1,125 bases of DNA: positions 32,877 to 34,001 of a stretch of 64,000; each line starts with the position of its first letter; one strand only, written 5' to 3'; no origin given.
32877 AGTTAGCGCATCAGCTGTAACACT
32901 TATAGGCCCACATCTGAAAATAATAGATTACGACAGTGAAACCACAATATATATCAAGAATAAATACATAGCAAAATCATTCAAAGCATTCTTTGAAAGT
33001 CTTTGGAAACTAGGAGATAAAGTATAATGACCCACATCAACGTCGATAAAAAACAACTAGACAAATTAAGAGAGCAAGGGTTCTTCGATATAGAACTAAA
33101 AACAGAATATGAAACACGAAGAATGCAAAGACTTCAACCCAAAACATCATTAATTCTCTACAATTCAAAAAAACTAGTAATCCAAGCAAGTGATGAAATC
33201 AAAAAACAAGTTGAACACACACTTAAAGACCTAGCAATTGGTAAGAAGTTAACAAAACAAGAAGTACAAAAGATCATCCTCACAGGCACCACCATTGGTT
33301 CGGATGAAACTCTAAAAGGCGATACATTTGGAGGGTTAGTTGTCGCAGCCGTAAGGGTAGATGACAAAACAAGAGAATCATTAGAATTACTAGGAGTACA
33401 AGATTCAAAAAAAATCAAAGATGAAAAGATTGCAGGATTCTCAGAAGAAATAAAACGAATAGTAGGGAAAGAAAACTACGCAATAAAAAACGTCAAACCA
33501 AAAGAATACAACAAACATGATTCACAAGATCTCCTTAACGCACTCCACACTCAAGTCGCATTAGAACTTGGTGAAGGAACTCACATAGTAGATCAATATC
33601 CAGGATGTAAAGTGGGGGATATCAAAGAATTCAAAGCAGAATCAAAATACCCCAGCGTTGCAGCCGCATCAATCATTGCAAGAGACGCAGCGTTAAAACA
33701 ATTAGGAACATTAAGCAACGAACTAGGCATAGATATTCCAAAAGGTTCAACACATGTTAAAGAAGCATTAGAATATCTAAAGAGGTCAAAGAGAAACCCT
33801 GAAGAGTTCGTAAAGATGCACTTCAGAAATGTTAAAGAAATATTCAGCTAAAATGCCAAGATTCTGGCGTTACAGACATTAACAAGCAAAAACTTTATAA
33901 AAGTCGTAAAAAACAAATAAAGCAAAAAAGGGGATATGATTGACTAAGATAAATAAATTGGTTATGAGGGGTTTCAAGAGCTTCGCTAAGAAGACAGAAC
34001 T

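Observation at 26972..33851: RNase HII and an RNase HIII-like paralogue both embedded in the cassette array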

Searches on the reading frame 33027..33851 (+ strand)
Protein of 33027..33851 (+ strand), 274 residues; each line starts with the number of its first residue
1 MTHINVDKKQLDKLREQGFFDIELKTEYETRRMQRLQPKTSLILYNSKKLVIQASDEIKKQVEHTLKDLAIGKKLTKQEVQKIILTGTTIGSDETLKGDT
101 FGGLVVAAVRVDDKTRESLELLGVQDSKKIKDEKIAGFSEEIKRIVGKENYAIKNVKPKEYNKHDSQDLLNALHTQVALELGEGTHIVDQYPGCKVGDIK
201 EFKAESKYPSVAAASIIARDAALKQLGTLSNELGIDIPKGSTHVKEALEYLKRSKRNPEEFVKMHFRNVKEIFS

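Call 3: search_protein_families(library=pfam, proteins=[window:33027-33851:+], max_evalue=0.01)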
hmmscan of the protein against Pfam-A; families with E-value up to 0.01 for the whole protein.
window:33027-33851:+ (274 aa): 2 families
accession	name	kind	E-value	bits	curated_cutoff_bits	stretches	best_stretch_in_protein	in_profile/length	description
PF01351.25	RNase_HII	-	1.1e-25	91.2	25.8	1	90-269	1-199/199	Ribonuclease HII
PF02621.19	VitK2_biosynth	-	0.0022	17.9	26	1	144-269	108-231/252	Menaquinone biosynthesis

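Call 4: search_protein_families(library=ncbifam, proteins=[window:33027-33851:+], max_evalue=0.01)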
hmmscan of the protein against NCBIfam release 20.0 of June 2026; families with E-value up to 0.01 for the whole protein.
window:33027-33851:+ (274 aa): 10 families
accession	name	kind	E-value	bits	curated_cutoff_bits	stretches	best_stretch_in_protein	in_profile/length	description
TIGR00716.1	rnhC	equivalog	1.6e-30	106.4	161.2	1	37-268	35-284/284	ribonuclease HIII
TIGR00729.1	TIGR00729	equivalog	7.9e-15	55.5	123.3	2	90-177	2-87/207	ribonuclease HII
NF000595.1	PRK00015.1-3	equivalog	4.3e-11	43.2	167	1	89-237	4-155/188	ribonuclease HII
NF000594.1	PRK00015.1-1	equivalog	3.4e-09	36.7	243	1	37-233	18-215/251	ribonuclease HII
NF010537.0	PRK13925.1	equivalog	4.6e-09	36.2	252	1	88-221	11-147/200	ribonuclease HII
NF000596.1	PRK00015.1-4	equivalog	4.2e-07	30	251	1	90-253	3-166/186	ribonuclease HII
NF000598.1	PRK00015.2-2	equivalog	7.9e-06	25.7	273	1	89-242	22-179/203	ribonuclease HII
NF011119.0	PRK14550.1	equivalog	4.1e-05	23.7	350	1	89-226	2-130/204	ribonuclease HII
NF010538.0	PRK13926.1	equivalog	0.0006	20.1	285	1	90-255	25-192/213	ribonuclease HII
NF000600.1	PRK00015.2-4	equivalog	0.0014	18.2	364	1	87-222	28-166/212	ribonuclease HII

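Call 8: search_solved_structures(query=window:33027-33851:+, max_evalue=0.01, show_alignments=3)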
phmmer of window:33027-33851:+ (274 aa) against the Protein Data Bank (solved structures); distinct sequences matched with E-value up to 0.01: 15.
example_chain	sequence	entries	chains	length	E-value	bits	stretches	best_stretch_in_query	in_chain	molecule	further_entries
3vn5_A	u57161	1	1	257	5.9e-18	68.7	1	78-267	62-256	Ribonuclease HIII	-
2d0a_A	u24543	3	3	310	8.4e-15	58.3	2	88-149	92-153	ribonuclease HIII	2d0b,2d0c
3asm_A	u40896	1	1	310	9.6e-15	58.1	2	88-149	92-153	Ribonuclease HIII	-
4py5_A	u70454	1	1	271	1.6e-13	54.1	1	72-266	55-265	Ribonuclease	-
1eke_A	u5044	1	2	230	3.5e-10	43.2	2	195-272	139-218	RIBONUCLEASE HII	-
1i39_A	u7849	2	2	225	2e-09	40.7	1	90-252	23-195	RIBONUCLEASE HII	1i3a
3p83_D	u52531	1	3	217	2.1e-09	40.7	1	90-252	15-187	Ribonuclease HII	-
1uax_A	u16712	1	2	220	8.5e-08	35.4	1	90-179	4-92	Ribonuclease HII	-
2dff_A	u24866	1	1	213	3.8e-06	30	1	91-249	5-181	Ribonuclease HII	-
1io2_A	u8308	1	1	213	3.8e-06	30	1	91-249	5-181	RIBONUCLEASE HII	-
2dfh_A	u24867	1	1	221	4.3e-06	29.8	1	91-249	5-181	Ribonuclease HII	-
2dfe_A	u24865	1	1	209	5.3e-06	29.5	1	91-239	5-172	Ribonuclease HII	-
1x1p_A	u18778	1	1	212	6.8e-06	29.1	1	91-239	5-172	Ribonuclease HII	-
7uwe_C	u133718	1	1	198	5.3e-05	26.2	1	89-240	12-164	Ribonuclease HII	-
7uwh_C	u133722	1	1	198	0.00032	23.7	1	89-240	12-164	Ribonuclease HII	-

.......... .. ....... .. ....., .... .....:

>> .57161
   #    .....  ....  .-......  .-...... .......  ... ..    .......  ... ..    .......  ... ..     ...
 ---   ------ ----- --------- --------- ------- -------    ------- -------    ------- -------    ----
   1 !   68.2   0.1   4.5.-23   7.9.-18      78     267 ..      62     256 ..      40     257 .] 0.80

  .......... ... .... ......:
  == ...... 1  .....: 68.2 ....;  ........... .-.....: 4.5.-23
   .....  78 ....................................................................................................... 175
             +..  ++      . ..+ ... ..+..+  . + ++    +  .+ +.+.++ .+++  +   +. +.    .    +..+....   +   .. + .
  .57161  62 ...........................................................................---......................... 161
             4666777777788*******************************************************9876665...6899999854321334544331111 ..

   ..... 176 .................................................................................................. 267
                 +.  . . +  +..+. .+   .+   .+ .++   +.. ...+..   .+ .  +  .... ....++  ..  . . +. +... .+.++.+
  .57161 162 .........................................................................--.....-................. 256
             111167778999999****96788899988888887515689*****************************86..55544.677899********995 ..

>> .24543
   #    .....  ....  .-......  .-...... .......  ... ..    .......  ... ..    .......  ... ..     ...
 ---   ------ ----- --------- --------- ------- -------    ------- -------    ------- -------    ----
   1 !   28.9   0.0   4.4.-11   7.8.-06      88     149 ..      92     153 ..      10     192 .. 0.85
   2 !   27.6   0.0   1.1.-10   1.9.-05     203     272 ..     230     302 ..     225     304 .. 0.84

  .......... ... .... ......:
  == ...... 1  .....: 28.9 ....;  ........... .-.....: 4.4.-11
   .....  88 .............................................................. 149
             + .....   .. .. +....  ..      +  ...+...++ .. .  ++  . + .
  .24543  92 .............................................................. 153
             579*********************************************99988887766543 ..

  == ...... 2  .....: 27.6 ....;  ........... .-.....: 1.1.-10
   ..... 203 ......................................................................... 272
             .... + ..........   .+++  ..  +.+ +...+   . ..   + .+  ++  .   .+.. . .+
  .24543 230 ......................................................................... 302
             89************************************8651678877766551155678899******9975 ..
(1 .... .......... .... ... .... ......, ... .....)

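Call 9: find_homologous_proteins(query=window:33027-33851:+, max_evalue=0.001)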
Query window:33027-33851:+ (274 aa): 961 proteins with E <= 0.001 among 2577 candidates; the best 120 are listed.
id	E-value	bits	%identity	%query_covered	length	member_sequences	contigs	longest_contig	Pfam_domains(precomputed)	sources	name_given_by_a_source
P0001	7.0e-170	581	100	100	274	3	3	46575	PF01351.26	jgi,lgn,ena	-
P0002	7.2e-88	312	59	100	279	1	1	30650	PF01351.26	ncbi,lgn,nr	ncbi:hypothetical protein GOV05_01945 [Candidatus Woesearchaeota archaeon]|nr:hypothetical protein [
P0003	1.6e-82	295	55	98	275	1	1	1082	PF01351.26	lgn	-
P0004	2.3e-82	294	58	99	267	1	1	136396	PF01351.26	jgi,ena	jgi:ribonuclease HIII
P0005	5.9e-81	290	54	98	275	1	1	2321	PF01351.26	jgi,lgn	jgi:ribonuclease HIII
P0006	9.4e-81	289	57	96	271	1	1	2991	PF01351.26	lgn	-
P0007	5.7e-76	273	52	100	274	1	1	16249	PF01351.26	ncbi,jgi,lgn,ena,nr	ncbi:hypothetical protein C0585_03995 [Candidatus Woesearchaeota archaeon]|nr:MAG: hypothetical prot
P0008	3.4e-74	268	53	99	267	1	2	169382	PF01351.26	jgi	jgi:ribonuclease HIII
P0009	4.1e-74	267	53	100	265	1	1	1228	PF01351.26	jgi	jgi:ribonuclease HIII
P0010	8.4e-74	266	53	99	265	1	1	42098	PF01351.26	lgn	-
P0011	1.1e-72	263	51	99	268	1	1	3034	PF01351.26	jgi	-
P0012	2.2e-71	258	52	100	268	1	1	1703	PF01351.26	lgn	-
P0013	1.4e-70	256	52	97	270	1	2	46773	PF01351.26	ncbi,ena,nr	ncbi:TPA: hypothetical protein HA278_00255 [Candidatus Woesearchaeota archaeon]|nr:hypothetical prot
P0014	1.9e-70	255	53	97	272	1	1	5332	PF01351.26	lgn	-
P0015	2.5e-70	255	50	99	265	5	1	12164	PF01351.26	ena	-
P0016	3.4e-70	255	51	100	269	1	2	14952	PF01351.26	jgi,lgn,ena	-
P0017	5.4e-69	251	50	99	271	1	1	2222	PF01351.26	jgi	-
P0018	2.1e-68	249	49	99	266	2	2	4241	PF01351.26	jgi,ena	jgi:ribonuclease HIII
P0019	7.2e-68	247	51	100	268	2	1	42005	PF01351.26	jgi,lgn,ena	jgi:ribonuclease HIII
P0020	8.6e-68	247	49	98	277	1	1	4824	PF01351.26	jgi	-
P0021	2.4e-67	245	50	98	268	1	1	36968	PF01351.26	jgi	jgi:ribonuclease HIII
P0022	3.5e-67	245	51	98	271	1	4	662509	PF01351.26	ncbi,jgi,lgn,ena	-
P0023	4.0e-67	245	50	100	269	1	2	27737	PF01351.26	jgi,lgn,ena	jgi:ribonuclease HIII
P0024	4.6e-67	244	51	100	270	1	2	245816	PF01351.26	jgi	jgi:ribonuclease HIII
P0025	5.3e-67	244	49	100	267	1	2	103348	PF01351.26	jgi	jgi:ribonuclease HIII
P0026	3.6e-66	241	49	97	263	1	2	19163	PF01351.26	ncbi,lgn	-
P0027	8.8e-66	240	50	97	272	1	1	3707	PF01351.26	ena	-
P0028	1.9e-65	239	49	100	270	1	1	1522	PF01351.26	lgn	-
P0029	2.1e-65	239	51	98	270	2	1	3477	PF01351.26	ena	-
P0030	3.6e-65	238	50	98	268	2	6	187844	PF01351.26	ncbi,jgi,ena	-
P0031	3.9e-65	238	51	98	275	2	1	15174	PF01351.26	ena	-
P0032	4.1e-65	238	51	99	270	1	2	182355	PF01351.26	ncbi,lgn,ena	-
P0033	5.3e-65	238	50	100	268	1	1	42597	PF01351.26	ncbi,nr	ncbi:ribonuclease HIII [Candidatus Woesearchaeota archaeon]|nr:ribonuclease HIII [Candidatus Woesear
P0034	1.2e-64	236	49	99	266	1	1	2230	PF01351.26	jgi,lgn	jgi:ribonuclease HIII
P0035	1.2e-64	236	49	100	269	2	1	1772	PF01351.26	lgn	-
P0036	1.5e-64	236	50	95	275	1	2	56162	PF01351.26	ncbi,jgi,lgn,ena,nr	ncbi:MAG: hypothetical protein ABIG93_01445 [archaeon]|nr:hypothetical protein [Nanoarchaeota archae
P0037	2.2e-64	236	50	98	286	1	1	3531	PF01351.26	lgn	-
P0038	3.0e-64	235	50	98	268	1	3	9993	PF01351.26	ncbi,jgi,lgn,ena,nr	ncbi:hypothetical protein COV17_01330 [Candidatus Woesearchaeota archaeon CG10_big_fil_rev_8_21_14_0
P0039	4.9e-64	234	49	100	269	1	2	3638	PF01351.26,PF11858.15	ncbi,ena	ncbi:MAG: hypothetical protein AABY26_01780 [Nanoarchaeota archaeon]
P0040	5.1e-64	234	50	100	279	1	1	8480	PF01351.26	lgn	-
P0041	5.6e-64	234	50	98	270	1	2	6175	PF01351.26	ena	-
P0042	6.4e-64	234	51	98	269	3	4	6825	PF01351.26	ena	-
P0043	6.5e-64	234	49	97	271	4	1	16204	PF01351.26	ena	-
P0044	6.7e-64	234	50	97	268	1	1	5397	PF01351.26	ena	-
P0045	1.1e-63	233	48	98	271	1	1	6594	PF01351.26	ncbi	-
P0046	1.9e-63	232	49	98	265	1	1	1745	PF01351.26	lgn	-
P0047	2.0e-63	232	51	97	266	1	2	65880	PF01351.26,PF11858.15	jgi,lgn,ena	jgi:ribonuclease HIII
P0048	2.1e-63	232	62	69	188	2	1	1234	PF01351.26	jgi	-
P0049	2.2e-63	232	49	97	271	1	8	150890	PF01351.26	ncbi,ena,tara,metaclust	tara:strand:- start:27888 stop:28703 length:816 start_codon:yes stop_codon:yes gene_type:complete|me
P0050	2.6e-63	232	48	100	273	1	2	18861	PF01351.26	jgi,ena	-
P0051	3.7e-63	232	48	98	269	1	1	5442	PF01351.26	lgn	-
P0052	4.5e-63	231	50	98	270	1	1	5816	PF01351.26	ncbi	-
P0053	4.8e-63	231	49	98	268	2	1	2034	PF01351.26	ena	-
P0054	5.2e-63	231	49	100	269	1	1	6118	PF01351.26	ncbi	-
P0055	5.5e-63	231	49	99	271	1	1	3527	PF01351.26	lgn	-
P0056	7.2e-63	231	49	95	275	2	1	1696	PF01351.26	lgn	-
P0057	9.9e-63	230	49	98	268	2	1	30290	PF01351.26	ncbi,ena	-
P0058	1.1e-62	230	49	95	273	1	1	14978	PF01351.26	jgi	-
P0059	1.2e-62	230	49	100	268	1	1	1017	PF01351.26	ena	-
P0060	1.4e-62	230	48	98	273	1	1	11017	PF01351.26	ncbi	-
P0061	1.5e-62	230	48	98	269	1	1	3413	PF01351.26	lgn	-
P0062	1.8e-62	229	46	100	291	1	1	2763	PF01351.26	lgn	-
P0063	1.9e-62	229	50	100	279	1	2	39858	PF01351.26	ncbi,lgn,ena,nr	ncbi:MAG: hypothetical protein KAT43_05275 [Nanoarchaeota archaeon]|nr:hypothetical protein [Nanoarc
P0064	1.9e-62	229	51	97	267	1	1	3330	PF01351.26,PF11858.15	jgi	jgi:ribonuclease HIII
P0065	2.1e-62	229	48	98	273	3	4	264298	PF01351.26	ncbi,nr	ncbi:hypothetical protein HOL21_00085 [Candidatus Woesearchaeota archaeon]|nr:hypothetical protein [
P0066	2.1e-62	229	52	97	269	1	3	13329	PF01351.26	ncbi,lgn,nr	ncbi:MAG: hypothetical protein KKH52_04000 [Nanoarchaeota archaeon]|nr:hypothetical protein [Nanoarc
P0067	2.3e-62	229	50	100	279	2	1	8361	PF01351.26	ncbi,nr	ncbi:hypothetical protein KY326_00885 [Candidatus Woesearchaeota archaeon]|nr:hypothetical protein [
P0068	2.3e-62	229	49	98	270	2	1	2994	PF01351.26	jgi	-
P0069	2.5e-62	229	45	99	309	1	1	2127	PF01351.26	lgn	-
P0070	4.0e-62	228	49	100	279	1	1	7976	PF01351.26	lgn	-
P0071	4.3e-62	228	50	98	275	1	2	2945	PF01351.26,PF11858.15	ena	-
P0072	4.3e-62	228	50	92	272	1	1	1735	PF01351.26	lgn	-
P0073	4.6e-62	228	50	98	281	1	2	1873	PF01351.26,PF11858.15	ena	-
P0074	7.5e-62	227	49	98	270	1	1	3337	PF01351.26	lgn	-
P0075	7.8e-62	227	46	98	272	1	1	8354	PF01351.26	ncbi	-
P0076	9.0e-62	227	47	98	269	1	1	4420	PF01351.26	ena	-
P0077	1.0e-61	227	52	98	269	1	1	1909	PF01351.26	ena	-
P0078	1.1e-61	227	49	98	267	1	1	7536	PF01351.26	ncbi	-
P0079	1.1e-61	227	48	100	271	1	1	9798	PF01351.26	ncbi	-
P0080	1.6e-61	226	49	100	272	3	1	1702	PF01351.26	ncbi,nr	ncbi:MAG: hypothetical protein KAJ24_07465 [Candidatus Aenigmarchaeota archaeon]|nr:hypothetical pro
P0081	1.7e-61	226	46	100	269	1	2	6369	PF01351.26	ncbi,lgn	-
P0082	1.9e-61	226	48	97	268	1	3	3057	PF01351.26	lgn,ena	-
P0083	1.9e-61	226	48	97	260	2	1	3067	PF01351.26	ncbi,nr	ncbi:hypothetical protein KY312_03840, partial [Candidatus Woesearchaeota archaeon]|nr:hypothetical 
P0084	2.1e-61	226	49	99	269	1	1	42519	PF01351.26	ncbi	-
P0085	2.3e-61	226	49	100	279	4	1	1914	PF01351.26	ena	-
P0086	2.4e-61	226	47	98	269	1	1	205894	PF01351.26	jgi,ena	jgi:ribonuclease HIII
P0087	2.4e-61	226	49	99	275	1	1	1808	PF01351.26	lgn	-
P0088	2.8e-61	225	49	92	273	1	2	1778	PF01351.26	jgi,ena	-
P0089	3.0e-61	225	49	99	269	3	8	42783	PF01351.26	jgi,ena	-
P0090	3.1e-61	225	49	99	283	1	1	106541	PF01351.26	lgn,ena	-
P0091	3.2e-61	225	46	100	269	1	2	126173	PF01351.26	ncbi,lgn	-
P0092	3.3e-61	225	49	99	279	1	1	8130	PF01351.26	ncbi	-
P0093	4.1e-61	225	50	100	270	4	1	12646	PF01351.26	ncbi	-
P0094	4.4e-61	225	46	100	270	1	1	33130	PF01351.26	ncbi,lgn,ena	-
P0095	4.4e-61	225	49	98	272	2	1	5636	PF01351.26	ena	-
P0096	4.8e-61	225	48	99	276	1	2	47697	PF01351.26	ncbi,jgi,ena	-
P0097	4.8e-61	225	46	95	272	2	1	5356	PF01351.26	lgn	-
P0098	4.9e-61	225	48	92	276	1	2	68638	PF01351.26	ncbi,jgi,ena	-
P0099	5.0e-61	225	47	98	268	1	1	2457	PF01351.26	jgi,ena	-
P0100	5.2e-61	224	49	98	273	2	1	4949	PF01351.26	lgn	-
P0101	5.4e-61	224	48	95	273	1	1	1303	PF01351.26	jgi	jgi:ribonuclease HIII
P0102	6.0e-61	224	49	99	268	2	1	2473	PF01351.26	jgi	jgi:ribonuclease HIII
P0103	6.1e-61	224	46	100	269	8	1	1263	PF01351.26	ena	-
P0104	6.9e-61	224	47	100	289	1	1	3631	PF01351.26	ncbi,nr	ncbi:MAG: hypothetical protein Q7K45_02735 [Nanoarchaeota archaeon]|nr:hypothetical protein [Nanoarc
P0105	7.1e-61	224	50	92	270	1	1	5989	PF01351.26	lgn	-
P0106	7.4e-61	224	49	98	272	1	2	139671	PF01351.26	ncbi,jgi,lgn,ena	-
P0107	8.5e-61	224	49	98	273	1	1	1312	PF01351.26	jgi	-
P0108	9.5e-61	224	49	96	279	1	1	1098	PF01351.26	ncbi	-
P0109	1.0e-60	224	46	100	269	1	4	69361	PF01351.26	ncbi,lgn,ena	-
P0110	1.0e-60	224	49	99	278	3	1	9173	PF01351.26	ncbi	-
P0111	1.4e-60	223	49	99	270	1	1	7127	PF01351.26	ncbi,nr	ncbi:hypothetical protein HZC32_01565 [Candidatus Woesearchaeota archaeon]|nr:hypothetical protein [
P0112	1.7e-60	223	49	97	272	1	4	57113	PF01351.26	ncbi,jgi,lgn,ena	-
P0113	1.7e-60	223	49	97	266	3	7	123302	PF01351.26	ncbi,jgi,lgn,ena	-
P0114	1.8e-60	223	49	99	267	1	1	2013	PF01351.26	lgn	-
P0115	2.0e-60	223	47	98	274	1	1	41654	PF01351.26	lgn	-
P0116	2.1e-60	223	48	99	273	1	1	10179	PF01351.26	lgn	-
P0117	2.2e-60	222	48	98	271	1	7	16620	PF01351.26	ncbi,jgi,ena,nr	ncbi:TPA: hypothetical protein HA241_03950 [Candidatus Woesearchaeota archaeon]|nr:hypothetical prot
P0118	2.4e-60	222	49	99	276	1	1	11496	PF01351.26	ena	-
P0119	2.4e-60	222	48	92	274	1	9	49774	PF01351.26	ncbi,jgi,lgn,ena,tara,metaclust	tara:strand:+ start:104 stop:928 length:825 start_codon:yes stop_codon:yes gene_type:complete|metacl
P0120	2.6e-60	222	49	98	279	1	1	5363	PF01351.26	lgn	-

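Call 17: search_protein_families(library=pfam, alignment_id=A1, max_evalue=0.01)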
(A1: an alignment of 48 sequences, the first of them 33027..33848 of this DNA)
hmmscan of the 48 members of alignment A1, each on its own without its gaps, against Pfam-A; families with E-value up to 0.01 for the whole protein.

A. member 1, window:33027-33848:+ (274 aa): 2 families
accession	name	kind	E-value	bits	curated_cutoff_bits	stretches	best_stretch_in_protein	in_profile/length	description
PF01351.25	RNase_HII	-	1.1e-25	91.2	25.8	1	90-269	1-199/199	Ribonuclease HII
PF02621.19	VitK2_biosynth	-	0.0022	17.9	26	1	144-269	108-231/252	Menaquinone biosynthesis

B. families by the number of members that match (of 48 scanned): 7 families
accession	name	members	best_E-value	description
PF01351.25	RNase_HII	48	3.3e-29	Ribonuclease HII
PF11858.14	DUF3378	27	1.9e-07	Domain of unknown function (DUF3378)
PF15935.10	RnlA_toxin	10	0.00061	RNase LS, bacterial toxin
PF01989.23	AcnX_swivel_put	2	0.0019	Aconitase X swivel domain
PF02621.19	VitK2_biosynth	1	0.0022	Menaquinone biosynthesis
PF00416.27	Ribosomal_S13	1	0.0081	Ribosomal protein S13/S18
PF18052.6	Rx_N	1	0.0089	Rx N-terminal domain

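Call 18: find_encoding_contigs(protein=P0004, flank=8000, max_places=2)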
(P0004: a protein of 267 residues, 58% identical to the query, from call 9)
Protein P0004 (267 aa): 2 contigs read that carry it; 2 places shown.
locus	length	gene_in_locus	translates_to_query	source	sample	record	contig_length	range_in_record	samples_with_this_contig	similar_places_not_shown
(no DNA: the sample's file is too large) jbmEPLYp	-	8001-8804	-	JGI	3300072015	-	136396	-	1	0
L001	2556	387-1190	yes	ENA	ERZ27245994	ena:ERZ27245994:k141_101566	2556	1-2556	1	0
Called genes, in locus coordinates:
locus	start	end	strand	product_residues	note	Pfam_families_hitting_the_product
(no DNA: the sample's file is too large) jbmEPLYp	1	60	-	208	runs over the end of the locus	PF01909:NTP_transf_2, PF18765:Polbeta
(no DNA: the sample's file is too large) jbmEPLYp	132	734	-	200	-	PF03412:Peptidase_C39 (faint), PF11814:DUF3335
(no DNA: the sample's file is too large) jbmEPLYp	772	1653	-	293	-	PF02955:GSH-S_ATP, PF08443:RimK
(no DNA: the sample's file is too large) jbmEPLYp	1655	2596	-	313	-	PF02955:GSH-S_ATP, PF08443:RimK (faint)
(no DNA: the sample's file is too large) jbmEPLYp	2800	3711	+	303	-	PF05013:FGase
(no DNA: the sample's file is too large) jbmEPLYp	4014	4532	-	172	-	PF01022:HTH_5 (weak), PF13412:HTH_24 (faint), PF12802:MarR_2 (weak), PF01909:NTP_transf_2, PF18765:Polbeta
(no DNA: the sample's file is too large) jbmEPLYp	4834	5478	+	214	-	PF00270:DEAD, PF04851:ResIII, PF22527:DEXQc_Suv3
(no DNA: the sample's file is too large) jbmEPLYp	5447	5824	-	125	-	-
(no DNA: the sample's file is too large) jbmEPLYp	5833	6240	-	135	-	-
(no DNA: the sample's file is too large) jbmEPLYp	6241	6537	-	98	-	-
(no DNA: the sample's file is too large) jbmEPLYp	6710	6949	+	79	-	-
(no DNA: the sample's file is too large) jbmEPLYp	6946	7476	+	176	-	-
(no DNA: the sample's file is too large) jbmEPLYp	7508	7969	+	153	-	-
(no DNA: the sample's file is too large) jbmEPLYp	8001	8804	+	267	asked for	PF01351:RNase_HII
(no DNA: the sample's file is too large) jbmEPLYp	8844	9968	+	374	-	-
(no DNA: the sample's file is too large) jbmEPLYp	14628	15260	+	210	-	PF01351:RNase_HII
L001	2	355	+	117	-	?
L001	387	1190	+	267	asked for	PF01351:RNase_HII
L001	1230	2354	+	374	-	-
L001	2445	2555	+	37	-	?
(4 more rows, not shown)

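Call 19: find_encoding_contigs(protein=P0022, flank=8000, max_places=2)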
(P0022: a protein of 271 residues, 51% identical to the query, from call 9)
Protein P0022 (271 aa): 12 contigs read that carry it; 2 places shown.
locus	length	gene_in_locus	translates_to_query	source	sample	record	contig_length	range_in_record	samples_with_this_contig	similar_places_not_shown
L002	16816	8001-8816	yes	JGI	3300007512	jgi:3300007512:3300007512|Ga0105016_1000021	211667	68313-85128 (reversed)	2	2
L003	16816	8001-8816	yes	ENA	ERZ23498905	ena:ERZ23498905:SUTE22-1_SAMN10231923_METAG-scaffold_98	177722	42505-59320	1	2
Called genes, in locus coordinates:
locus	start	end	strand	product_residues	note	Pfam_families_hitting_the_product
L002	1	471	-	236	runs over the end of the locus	-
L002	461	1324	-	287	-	PF07884:VKOR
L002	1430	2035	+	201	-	PF09997:DUF2238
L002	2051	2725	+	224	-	-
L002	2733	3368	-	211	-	PF18306:LDcluster4, PF03641:Lysine_decarbox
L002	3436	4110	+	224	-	PF01266:DAO (faint), PF03486:HI0933_like (faint), PF05834:Lycopene_cycl (faint), PF07992:Pyr_redox_2, PF13450:NAD_binding_8 (faint), PF13738:Pyr_redox_3 (weak), PF00070:Pyr_redox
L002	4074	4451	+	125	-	-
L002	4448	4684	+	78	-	PF00462:Glutaredoxin, PF02798:GST_N, PF13417:GST_N_3, PF13409:GST_N_2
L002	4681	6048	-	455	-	PF07992:Pyr_redox_2, PF13434:Lys_Orn_oxgnase (weak), PF13738:Pyr_redox_3, PF00070:Pyr_redox, PF02852:Pyr_redox_dim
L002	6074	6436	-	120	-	-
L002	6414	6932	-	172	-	-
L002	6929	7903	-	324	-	PF11376:DUF3179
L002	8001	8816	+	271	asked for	PF01351:RNase_HII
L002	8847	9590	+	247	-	PF11969:DcpS_C, PF01230:HIT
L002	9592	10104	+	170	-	PF01230:HIT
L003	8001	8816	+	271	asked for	PF01351:RNase_HII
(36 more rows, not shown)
